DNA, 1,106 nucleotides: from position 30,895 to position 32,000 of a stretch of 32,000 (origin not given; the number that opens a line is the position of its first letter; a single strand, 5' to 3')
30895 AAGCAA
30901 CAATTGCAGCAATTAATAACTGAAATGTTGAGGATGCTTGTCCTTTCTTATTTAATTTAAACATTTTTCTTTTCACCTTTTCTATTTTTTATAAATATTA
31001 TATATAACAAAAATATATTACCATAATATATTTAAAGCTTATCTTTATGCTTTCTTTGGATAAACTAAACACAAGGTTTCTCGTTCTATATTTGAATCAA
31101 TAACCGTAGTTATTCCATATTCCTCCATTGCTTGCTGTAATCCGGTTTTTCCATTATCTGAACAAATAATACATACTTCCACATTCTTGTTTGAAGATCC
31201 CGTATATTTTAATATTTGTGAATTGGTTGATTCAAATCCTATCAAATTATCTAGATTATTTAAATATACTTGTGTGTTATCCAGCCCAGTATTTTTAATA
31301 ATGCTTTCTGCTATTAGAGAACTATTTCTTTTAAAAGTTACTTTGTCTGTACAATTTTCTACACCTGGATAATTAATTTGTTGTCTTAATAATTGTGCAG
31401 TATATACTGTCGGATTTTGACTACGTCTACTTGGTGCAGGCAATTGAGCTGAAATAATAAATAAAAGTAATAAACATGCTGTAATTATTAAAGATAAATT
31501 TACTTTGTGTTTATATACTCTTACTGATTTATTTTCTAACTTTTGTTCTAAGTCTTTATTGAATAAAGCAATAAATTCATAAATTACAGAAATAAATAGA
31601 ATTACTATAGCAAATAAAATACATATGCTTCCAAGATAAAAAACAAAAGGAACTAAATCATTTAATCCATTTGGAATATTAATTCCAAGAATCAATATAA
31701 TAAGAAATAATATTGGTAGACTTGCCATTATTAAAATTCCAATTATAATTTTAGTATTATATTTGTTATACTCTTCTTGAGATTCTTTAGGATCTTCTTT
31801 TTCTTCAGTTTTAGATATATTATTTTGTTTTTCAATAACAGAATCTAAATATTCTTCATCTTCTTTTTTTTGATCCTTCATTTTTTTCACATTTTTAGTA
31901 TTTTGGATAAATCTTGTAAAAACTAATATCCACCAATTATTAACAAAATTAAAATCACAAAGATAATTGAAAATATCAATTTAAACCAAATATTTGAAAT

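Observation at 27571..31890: Seven-gene operon of cysteine-rich proteins with class III (archaeal type IV pilin) signal peptides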

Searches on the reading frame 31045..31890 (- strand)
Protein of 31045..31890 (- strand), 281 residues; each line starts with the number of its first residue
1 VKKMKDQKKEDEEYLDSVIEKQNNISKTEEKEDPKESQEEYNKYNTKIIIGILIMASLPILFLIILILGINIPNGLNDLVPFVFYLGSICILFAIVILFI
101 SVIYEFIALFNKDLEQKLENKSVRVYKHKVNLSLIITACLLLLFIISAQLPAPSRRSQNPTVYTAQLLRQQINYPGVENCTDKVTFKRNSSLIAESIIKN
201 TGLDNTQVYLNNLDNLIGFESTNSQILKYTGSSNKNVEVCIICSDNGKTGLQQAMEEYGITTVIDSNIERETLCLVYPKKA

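Call 6: search_protein_families(library=pfam, proteins=[window:31045-31890:-], max_evalue=1)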
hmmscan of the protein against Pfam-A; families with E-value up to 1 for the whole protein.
window:31045-31890:- (281 aa): 15 families
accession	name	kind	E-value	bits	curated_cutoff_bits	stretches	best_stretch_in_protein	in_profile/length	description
PF14914.11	LRRC37AB_C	-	5.7e-06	26.8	27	1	7-69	77-137/147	LRRC37A/B like protein 1 C-terminal domain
PF20990.2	DUF2207_C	-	0.00065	19.9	33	1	2-104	92-181/247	Predicted membrane protein (DUF2207) C-terminal domain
PF00499.25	Oxidored_q3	-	0.0011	19.2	33.2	1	81-149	41-95/146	NADH-ubiquinone/plastoquinone oxidoreductase chain 6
PF13687.11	DUF4153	-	0.0015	18.2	27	1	37-146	77-192/373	Domain of unknown function (DUF4153)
PF04547.17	Anoctamin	-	0.002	17.5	28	1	24-145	98-222/460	Calcium-activated chloride channel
PF07895.16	DUF1673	-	0.0025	18.2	30.4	1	19-147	30-143/204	Protein of unknown function (DUF1673)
PF12351.13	Fig1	-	0.014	15.7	25.3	1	11-125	40-158/188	Ca2+ regulator and membrane fusion protein Fig1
PF10322.15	7TM_GPCR_Sru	-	0.041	13.6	26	1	89-170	198-281/305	Serpentine type 7TM GPCR chemoreceptor Sru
PF00420.29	Oxidored_q2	-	0.057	13.6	26.1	1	47-117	25-89/95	NADH-ubiquinone/plastoquinone oxidoreductase chain 4L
PF04478.17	Mid2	-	0.061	13.5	23.2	1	30-68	30-68/150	Mid2 like cell wall stress sensor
PF19592.4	DUF6097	-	0.075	13.6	27.5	1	89-148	66-127/152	Family of unknown function (DUF6097)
PF10588.14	NADH-G_4Fe-4S_3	-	0.083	12.9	27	1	240-262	16-38/40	NADH-ubiquinone oxidoreductase-G iron-sulfur binding region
PF04145.20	Ctr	-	0.14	13.1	25.3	1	92-123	27-58/151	Ctr copper transporter family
PF25147.1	Ribophorin_II_C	-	0.23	12.6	27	1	52-100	18-66/99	Ribophorin_II, C-terminal domain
PF15872.10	SRTM1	-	0.27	11.9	27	1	209-245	59-95/103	Serine-rich and transmembrane domain-containing protein 1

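Call 7: search_protein_families(library=ncbifam, proteins=[window:31045-31890:-], max_evalue=1)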
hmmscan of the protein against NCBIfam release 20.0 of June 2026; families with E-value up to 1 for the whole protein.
window:31045-31890:- (281 aa): 9 families
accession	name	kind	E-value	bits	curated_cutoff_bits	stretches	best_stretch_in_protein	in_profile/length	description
TIGR00969.1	3a0106s02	subfamily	0.0049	16.4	240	1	86-139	20-72/272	sulfate ABC transporter permease subunit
NF046000.1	MAG1210_fam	subfamily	0.025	13.2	275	1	16-128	30-141/550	MAG1210 family protein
NF039170.1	SdrH_fam_CTERM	subfamily_domain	0.028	14.4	50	1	1-64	96-158/163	SdrH family protein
NF050190.1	exosort_XrtZ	exception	0.056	11.9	475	1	93-170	261-339/460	exosortase Z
NF038218.1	IcmG_DotF_IVB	equivalog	0.084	12.5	200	0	4-58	1-63/266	type IVB secretion system protein IcmG/DotF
NF008620.0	PRK11602.1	equivalog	0.12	11.6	442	1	86-139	22-75/291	sulfate/thiosulfate ABC transporter permease CysW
NF041745.1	RdrD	equivalog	0.18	11.6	230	1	23-149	8-135/227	antiviral RADAR system accessory protein RdrD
TIGR04370.1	glyco_rpt_poly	subfamily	0.25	10.3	40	0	28-71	72-115/396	oligosaccharide repeat unit polymerase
NF052597.1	FILTED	domain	0.48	10.8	40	0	26-64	31-69/110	FILTED domain-containing surface protein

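Call 8: find_encoding_contigs(protein=window:31045-31890:-, flank=10000, max_places=6)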
Protein window:31045-31890:- (281 aa): no gene with exactly this product is on record in the collection.
